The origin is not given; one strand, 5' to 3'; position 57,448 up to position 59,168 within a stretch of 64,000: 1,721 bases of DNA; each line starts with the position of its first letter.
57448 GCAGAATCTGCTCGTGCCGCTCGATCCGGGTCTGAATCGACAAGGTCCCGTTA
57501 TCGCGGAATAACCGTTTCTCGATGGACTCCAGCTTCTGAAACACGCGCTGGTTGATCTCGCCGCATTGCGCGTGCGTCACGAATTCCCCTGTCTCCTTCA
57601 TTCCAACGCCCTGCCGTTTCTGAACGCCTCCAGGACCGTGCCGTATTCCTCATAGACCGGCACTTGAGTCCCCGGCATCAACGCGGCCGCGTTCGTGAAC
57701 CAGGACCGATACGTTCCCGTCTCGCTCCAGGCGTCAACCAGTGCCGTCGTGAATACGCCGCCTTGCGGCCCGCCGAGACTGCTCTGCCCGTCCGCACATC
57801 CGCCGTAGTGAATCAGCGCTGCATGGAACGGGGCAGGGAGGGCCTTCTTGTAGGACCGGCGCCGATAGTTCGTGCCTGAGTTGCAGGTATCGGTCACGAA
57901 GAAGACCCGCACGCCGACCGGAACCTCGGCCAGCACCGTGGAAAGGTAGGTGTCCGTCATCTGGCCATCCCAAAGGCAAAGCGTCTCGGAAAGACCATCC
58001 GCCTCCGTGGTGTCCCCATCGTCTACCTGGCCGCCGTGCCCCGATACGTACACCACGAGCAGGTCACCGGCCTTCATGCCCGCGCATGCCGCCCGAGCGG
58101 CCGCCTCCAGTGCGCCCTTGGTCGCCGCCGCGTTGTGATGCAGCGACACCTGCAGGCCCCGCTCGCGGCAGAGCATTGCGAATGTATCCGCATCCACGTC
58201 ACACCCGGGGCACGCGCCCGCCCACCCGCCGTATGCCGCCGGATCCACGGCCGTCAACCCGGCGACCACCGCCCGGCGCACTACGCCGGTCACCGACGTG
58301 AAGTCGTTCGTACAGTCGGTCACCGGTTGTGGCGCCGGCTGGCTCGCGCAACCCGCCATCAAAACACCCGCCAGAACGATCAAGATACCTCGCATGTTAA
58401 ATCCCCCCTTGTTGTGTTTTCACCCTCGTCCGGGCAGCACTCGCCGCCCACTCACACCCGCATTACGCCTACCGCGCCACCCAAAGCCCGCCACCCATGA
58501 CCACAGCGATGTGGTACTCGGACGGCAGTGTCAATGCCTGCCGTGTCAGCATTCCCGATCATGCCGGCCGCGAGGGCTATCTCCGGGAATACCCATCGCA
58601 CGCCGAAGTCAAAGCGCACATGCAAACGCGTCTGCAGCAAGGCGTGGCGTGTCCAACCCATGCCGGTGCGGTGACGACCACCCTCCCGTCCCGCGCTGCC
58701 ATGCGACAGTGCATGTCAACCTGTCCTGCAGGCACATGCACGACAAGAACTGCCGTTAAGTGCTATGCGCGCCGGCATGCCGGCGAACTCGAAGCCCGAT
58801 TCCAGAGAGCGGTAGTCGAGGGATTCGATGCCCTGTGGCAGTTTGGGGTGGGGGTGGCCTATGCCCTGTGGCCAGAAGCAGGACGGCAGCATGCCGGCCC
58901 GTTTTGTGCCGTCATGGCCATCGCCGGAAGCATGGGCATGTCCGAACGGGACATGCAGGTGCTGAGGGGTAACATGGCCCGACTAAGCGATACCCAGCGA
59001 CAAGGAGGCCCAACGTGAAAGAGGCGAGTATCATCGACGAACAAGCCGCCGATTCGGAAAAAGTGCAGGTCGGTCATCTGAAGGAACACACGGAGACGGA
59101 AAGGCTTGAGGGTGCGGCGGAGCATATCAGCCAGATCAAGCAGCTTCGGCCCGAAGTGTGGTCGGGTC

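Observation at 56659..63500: Integrative element at tRNA-Pro(CGG) with integrase, displaced tRNA terminator and CCACAGT arm-type repeats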

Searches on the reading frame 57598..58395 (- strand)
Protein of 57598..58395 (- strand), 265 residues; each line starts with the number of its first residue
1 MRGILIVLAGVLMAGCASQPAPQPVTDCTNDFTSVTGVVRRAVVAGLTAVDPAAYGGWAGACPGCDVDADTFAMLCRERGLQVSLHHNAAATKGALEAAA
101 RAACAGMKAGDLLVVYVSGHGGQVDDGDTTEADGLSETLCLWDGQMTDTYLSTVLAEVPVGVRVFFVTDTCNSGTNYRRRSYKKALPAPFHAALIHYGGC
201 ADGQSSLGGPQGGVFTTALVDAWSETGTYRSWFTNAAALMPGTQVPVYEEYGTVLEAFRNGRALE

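Call 7: search_protein_families(library=pfam, proteins=[window:57598-58395:-], max_evalue=0.01)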
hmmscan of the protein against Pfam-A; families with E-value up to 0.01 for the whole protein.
window:57598-58395:- (265 aa): 1 family
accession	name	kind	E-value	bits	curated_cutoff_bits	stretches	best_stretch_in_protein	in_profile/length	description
PF00656.27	Peptidase_C14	-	2.6e-16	60.4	21.4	1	54-249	11-224/233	Caspase domain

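Call 8: search_protein_families(library=phrogs, proteins=[window:57598-58395:-], max_evalue=0.01)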
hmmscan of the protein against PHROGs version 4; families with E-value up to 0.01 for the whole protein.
window:57598-58395:- (265 aa): 0 families

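Call 11: search_protein_families(library=padloc, proteins=[window:57598-58395:-], max_evalue=0.01)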
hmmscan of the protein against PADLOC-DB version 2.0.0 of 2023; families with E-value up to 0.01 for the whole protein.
window:57598-58395:- (265 aa): 0 families

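Call 55: find_related_loci(query=window:57598-58395:-, collection=viral_contigs, flank=10000)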
Query window:57598-58395:- (265 aa) in viral_contigs; peptide patterns used: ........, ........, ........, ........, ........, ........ (x = any residue, [..] = any of these).
3 stretches matched a pattern, but none encodes a relative of the query by tblastn (E <= 1e-3).

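Call 68: search_protein_families(library=pfam, proteins=[L101:745-1935:-, L102:3-1124:+, L102:1210-1500:+, L102:1497-2519:+, L104:181-969:+, L101:366-761:+, L101:7115-8764:-, L101:9127-10002:-, L101:10026-10367:-, L101:5009-5920:-], max_evalue=0.01)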
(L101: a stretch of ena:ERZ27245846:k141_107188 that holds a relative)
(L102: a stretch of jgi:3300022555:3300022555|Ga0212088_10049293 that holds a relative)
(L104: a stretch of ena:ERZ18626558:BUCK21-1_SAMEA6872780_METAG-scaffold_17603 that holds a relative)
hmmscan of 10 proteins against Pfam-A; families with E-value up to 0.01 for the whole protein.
L101:745-1935:- (396 aa): 3 families
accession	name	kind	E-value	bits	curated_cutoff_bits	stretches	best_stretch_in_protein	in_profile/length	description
PF13102.12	Phage_int_SAM_5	-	5.2e-05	24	22.3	1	128-193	25-92/98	Phage integrase SAM-like domain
PF00589.27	Phage_integrase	-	5.6e-05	23.4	27.1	1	213-350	6-131/172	Phage integrase family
PF02899.23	Phage_int_SAM_1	-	0.0003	21.4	22.3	1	113-186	3-82/83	Phage integrase, N-terminal SAM-like domain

L102:3-1124:+ (373 aa): 1 family
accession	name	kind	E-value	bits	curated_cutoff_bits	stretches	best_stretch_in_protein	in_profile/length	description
PF00271.37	Helicase_C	-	2.1e-13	50.9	23.5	1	67-162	14-108/110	Helicase conserved C-terminal domain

L102:1210-1500:+ (96 aa): 0 families

L102:1497-2519:+ (340 aa): 5 families
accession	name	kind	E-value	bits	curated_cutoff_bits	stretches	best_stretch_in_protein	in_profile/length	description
PF15899.11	BNR_6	-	3.6e-15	54.8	27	0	296-308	1-13/14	BNR-Asp box repeat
PF15902.12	Sortilin-Vps10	-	1.4e-11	44.3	33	2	123-229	3-112/446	Sortilin, neurotensin receptor 3,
PF02012.26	BNR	-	2.3e-09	36.2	27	0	257-267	1-11/12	BNR/Asp-box repeat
PF24316.1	Tli3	-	2.4e-05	25.1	27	0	247-297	79-126/129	T6SS Tli3 immunity protein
PF19755.4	DUF6242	-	0.00078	19.8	29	0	251-306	159-217/217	Domain of unknown function (DUF6242)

L104:181-969:+ (262 aa): 0 families

L101:366-761:+ (131 aa): 1 family
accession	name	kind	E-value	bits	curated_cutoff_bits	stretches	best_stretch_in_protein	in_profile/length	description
PF09056.16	Phospholip_A2_3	-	0.0012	19.9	29.4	1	44-85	16-55/110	Prokaryotic phospholipase A2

L101:7115-8764:- (549 aa): 1 family
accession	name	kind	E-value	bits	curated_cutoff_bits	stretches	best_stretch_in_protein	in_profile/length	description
PF13481.12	AAA_25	-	1e-31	110.6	27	1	217-384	16-194/195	AAA domain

L101:9127-10002:- (291 aa): 0 families

L101:10026-10367:- (113 aa): 1 family
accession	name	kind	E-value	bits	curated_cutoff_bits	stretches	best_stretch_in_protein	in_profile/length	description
PF00589.27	Phage_integrase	-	1.2e-11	45.1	27.1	1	46-97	118-169/172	Phage integrase family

L101:5009-5920:- (303 aa): 0 families

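Call 69: search_protein_families(library=phrogs, proteins=[L101:745-1935:-, L102:3-1124:+, L102:1210-1500:+, L102:1497-2519:+, L104:181-969:+, L101:366-761:+, L101:7115-8764:-, L101:9127-10002:-, L101:10026-10367:-, L101:5009-5920:-], max_evalue=0.01)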
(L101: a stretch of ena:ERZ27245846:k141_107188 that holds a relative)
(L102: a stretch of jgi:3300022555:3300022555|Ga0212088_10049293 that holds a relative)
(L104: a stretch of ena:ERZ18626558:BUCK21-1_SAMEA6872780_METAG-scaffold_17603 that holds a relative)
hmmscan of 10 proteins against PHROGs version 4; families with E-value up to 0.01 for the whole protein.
L101:745-1935:- (396 aa): 3 families
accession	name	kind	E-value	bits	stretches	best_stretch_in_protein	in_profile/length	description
phrog_1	-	integration and excision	5.8e-33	116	1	14-363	117-436/611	integrase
phrog_216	-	integration and excision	2.1e-12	47.8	1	166-336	12-171/301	integrase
phrog_37709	-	unknown function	0.00073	20.5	1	168-273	20-114/116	-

L102:3-1124:+ (373 aa): 3 families
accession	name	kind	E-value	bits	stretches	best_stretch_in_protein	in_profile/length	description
phrog_16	-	DNA, RNA and nucleotide metabolism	7.3e-38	131.4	1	8-243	440-653/986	DNA helicase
phrog_9690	-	DNA, RNA and nucleotide metabolism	7.5e-10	39.3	1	56-162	146-255/306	DNA helicase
phrog_16694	-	unknown function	2.3e-09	36.8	1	62-163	552-660/1010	-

L102:1210-1500:+ (96 aa): 0 families

L102:1497-2519:+ (340 aa): 1 family
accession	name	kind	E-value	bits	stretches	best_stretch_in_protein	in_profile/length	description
phrog_11404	-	unknown function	0.0028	18.9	0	153-176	12-34/63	-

L104:181-969:+ (262 aa): 1 family
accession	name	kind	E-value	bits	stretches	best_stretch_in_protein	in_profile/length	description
phrog_16348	-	unknown function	0.00085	18.7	1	42-79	180-214/818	-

L101:366-761:+ (131 aa): 0 families

L101:7115-8764:- (549 aa): 7 families
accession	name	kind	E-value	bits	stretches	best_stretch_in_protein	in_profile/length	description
phrog_2597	-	DNA, RNA and nucleotide metabolism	8.6e-57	194.2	1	211-408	344-542/747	DNA primase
phrog_906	-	DNA, RNA and nucleotide metabolism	3.2e-21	76.8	1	196-387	491-680/872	DNA polymerase/primase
phrog_3123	-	unknown function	1.1e-14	55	1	215-400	322-526/583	-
phrog_1284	-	unknown function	8.1e-13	49.4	1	227-352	28-149/306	-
phrog_2850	-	unknown function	6.5e-09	36.2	1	226-382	150-309/465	-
phrog_239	-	DNA, RNA and nucleotide metabolism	2.6e-07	31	1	303-409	440-552/801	DNA primase/helicase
phrog_3228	-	DNA, RNA and nucleotide metabolism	0.0031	16.9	1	227-389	367-537/766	replicative helicase-primase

L101:9127-10002:- (291 aa): 0 families

L101:10026-10367:- (113 aa): 6 families
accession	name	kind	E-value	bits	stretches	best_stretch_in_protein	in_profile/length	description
phrog_216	-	integration and excision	2.5e-13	50.8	1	3-109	146-237/301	integrase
phrog_1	-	integration and excision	4.6e-13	50.3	1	44-108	387-447/611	integrase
phrog_7685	-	integration and excision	9e-05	23.1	1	43-110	166-237/240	integrase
phrog_24775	-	unknown function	0.00073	20.6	1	36-103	7-76/101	-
phrog_7269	-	integration and excision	0.0078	17.1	0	47-107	20-80/89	integrase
phrog_35951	-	unknown function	0.0091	17.4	0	41-101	7-67/97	-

L101:5009-5920:- (303 aa): 0 families

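Call 78: search_dna_similar(query=window:57598-58395:-, collection=phages, mode=protein, max_rows=10)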
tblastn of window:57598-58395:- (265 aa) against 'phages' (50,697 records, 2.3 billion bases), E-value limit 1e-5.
No match.

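Call 79: search_protein_families(library=ncbifam, proteins=[window:57598-58395:-], max_evalue=0.01)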
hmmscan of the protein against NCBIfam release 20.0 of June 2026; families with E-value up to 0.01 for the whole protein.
window:57598-58395:- (265 aa): 1 family
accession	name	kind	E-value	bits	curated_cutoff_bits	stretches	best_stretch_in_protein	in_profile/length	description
NF047832.1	caspase_w_EACC1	subfamily_domain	0.00052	19.6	140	1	88-182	54-141/211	caspase, EACC1-associated type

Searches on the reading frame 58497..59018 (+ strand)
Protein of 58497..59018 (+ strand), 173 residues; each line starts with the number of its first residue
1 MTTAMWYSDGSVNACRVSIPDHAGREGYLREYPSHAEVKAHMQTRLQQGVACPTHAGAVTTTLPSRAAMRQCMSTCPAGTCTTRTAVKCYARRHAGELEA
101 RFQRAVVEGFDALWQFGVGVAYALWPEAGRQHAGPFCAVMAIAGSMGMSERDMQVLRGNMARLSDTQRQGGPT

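Call 7: search_protein_families(library=pfam, proteins=[window:58497-59018:+], max_evalue=0.01)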
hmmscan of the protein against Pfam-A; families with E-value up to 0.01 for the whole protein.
window:58497-59018:+ (173 aa): 0 families

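Call 8: search_protein_families(library=phrogs, proteins=[window:58497-59018:+], max_evalue=0.01)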
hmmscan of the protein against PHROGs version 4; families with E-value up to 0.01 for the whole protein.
window:58497-59018:+ (173 aa): 0 families

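Call 11: search_protein_families(library=padloc, proteins=[window:58497-59018:+], max_evalue=0.01)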
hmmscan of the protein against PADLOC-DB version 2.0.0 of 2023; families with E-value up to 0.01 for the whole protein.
window:58497-59018:+ (173 aa): 0 families

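Call 68: search_protein_families(library=pfam, proteins=[L101:745-1935:-, L102:3-1124:+, L102:1210-1500:+, L102:1497-2519:+, L104:181-969:+, L101:366-761:+, L101:7115-8764:-, L101:9127-10002:-, L101:10026-10367:-, L101:5009-5920:-], max_evalue=0.01)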
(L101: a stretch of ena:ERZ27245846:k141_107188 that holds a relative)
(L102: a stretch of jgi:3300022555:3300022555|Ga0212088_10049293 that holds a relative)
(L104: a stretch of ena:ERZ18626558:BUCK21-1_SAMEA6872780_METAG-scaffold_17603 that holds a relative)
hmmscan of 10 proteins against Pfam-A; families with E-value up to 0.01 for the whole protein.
L101:745-1935:- (396 aa): 3 families
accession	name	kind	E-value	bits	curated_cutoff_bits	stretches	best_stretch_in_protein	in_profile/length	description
PF13102.12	Phage_int_SAM_5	-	5.2e-05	24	22.3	1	128-193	25-92/98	Phage integrase SAM-like domain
PF00589.27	Phage_integrase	-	5.6e-05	23.4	27.1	1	213-350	6-131/172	Phage integrase family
PF02899.23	Phage_int_SAM_1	-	0.0003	21.4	22.3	1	113-186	3-82/83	Phage integrase, N-terminal SAM-like domain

L102:3-1124:+ (373 aa): 1 family
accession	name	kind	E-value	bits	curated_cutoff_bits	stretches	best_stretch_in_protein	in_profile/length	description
PF00271.37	Helicase_C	-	2.1e-13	50.9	23.5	1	67-162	14-108/110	Helicase conserved C-terminal domain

L102:1210-1500:+ (96 aa): 0 families

L102:1497-2519:+ (340 aa): 5 families
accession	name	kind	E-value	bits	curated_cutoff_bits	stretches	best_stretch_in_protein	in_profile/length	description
PF15899.11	BNR_6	-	3.6e-15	54.8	27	0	296-308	1-13/14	BNR-Asp box repeat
PF15902.12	Sortilin-Vps10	-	1.4e-11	44.3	33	2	123-229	3-112/446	Sortilin, neurotensin receptor 3,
PF02012.26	BNR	-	2.3e-09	36.2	27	0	257-267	1-11/12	BNR/Asp-box repeat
PF24316.1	Tli3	-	2.4e-05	25.1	27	0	247-297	79-126/129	T6SS Tli3 immunity protein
PF19755.4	DUF6242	-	0.00078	19.8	29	0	251-306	159-217/217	Domain of unknown function (DUF6242)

L104:181-969:+ (262 aa): 0 families

L101:366-761:+ (131 aa): 1 family
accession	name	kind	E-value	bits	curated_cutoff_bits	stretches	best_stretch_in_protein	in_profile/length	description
PF09056.16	Phospholip_A2_3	-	0.0012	19.9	29.4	1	44-85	16-55/110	Prokaryotic phospholipase A2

L101:7115-8764:- (549 aa): 1 family
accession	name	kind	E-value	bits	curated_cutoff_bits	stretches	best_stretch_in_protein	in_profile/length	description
PF13481.12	AAA_25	-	1e-31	110.6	27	1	217-384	16-194/195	AAA domain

L101:9127-10002:- (291 aa): 0 families

L101:10026-10367:- (113 aa): 1 family
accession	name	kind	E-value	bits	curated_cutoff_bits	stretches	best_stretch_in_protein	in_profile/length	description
PF00589.27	Phage_integrase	-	1.2e-11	45.1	27.1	1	46-97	118-169/172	Phage integrase family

L101:5009-5920:- (303 aa): 0 families

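Call 69: search_protein_families(library=phrogs, proteins=[L101:745-1935:-, L102:3-1124:+, L102:1210-1500:+, L102:1497-2519:+, L104:181-969:+, L101:366-761:+, L101:7115-8764:-, L101:9127-10002:-, L101:10026-10367:-, L101:5009-5920:-], max_evalue=0.01)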
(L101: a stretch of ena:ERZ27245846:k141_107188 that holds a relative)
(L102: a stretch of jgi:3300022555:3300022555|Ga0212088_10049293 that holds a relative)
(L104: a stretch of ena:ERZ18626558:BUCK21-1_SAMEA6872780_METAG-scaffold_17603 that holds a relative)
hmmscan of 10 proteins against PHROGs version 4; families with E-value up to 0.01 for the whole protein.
L101:745-1935:- (396 aa): 3 families
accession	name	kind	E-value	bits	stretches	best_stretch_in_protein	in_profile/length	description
phrog_1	-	integration and excision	5.8e-33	116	1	14-363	117-436/611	integrase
phrog_216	-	integration and excision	2.1e-12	47.8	1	166-336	12-171/301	integrase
phrog_37709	-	unknown function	0.00073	20.5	1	168-273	20-114/116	-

L102:3-1124:+ (373 aa): 3 families
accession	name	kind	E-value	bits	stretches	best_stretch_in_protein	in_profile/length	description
phrog_16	-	DNA, RNA and nucleotide metabolism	7.3e-38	131.4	1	8-243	440-653/986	DNA helicase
phrog_9690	-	DNA, RNA and nucleotide metabolism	7.5e-10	39.3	1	56-162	146-255/306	DNA helicase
phrog_16694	-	unknown function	2.3e-09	36.8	1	62-163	552-660/1010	-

L102:1210-1500:+ (96 aa): 0 families

L102:1497-2519:+ (340 aa): 1 family
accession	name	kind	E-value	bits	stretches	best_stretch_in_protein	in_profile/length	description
phrog_11404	-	unknown function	0.0028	18.9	0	153-176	12-34/63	-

L104:181-969:+ (262 aa): 1 family
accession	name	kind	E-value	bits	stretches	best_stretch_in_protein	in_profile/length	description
phrog_16348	-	unknown function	0.00085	18.7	1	42-79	180-214/818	-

L101:366-761:+ (131 aa): 0 families

L101:7115-8764:- (549 aa): 7 families
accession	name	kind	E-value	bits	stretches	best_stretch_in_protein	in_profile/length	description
phrog_2597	-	DNA, RNA and nucleotide metabolism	8.6e-57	194.2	1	211-408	344-542/747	DNA primase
phrog_906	-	DNA, RNA and nucleotide metabolism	3.2e-21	76.8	1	196-387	491-680/872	DNA polymerase/primase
phrog_3123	-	unknown function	1.1e-14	55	1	215-400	322-526/583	-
phrog_1284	-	unknown function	8.1e-13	49.4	1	227-352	28-149/306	-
phrog_2850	-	unknown function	6.5e-09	36.2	1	226-382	150-309/465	-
phrog_239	-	DNA, RNA and nucleotide metabolism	2.6e-07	31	1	303-409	440-552/801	DNA primase/helicase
phrog_3228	-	DNA, RNA and nucleotide metabolism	0.0031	16.9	1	227-389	367-537/766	replicative helicase-primase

L101:9127-10002:- (291 aa): 0 families

L101:10026-10367:- (113 aa): 6 families
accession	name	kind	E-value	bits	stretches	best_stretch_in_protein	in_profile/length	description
phrog_216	-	integration and excision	2.5e-13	50.8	1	3-109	146-237/301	integrase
phrog_1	-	integration and excision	4.6e-13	50.3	1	44-108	387-447/611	integrase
phrog_7685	-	integration and excision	9e-05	23.1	1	43-110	166-237/240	integrase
phrog_24775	-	unknown function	0.00073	20.6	1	36-103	7-76/101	-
phrog_7269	-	integration and excision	0.0078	17.1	0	47-107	20-80/89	integrase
phrog_35951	-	unknown function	0.0091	17.4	0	41-101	7-67/97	-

L101:5009-5920:- (303 aa): 0 families

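Call 79: search_protein_families(library=ncbifam, proteins=[window:58497-59018:+], max_evalue=0.01)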
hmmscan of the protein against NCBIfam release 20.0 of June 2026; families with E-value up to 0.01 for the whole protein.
window:58497-59018:+ (173 aa): 0 families
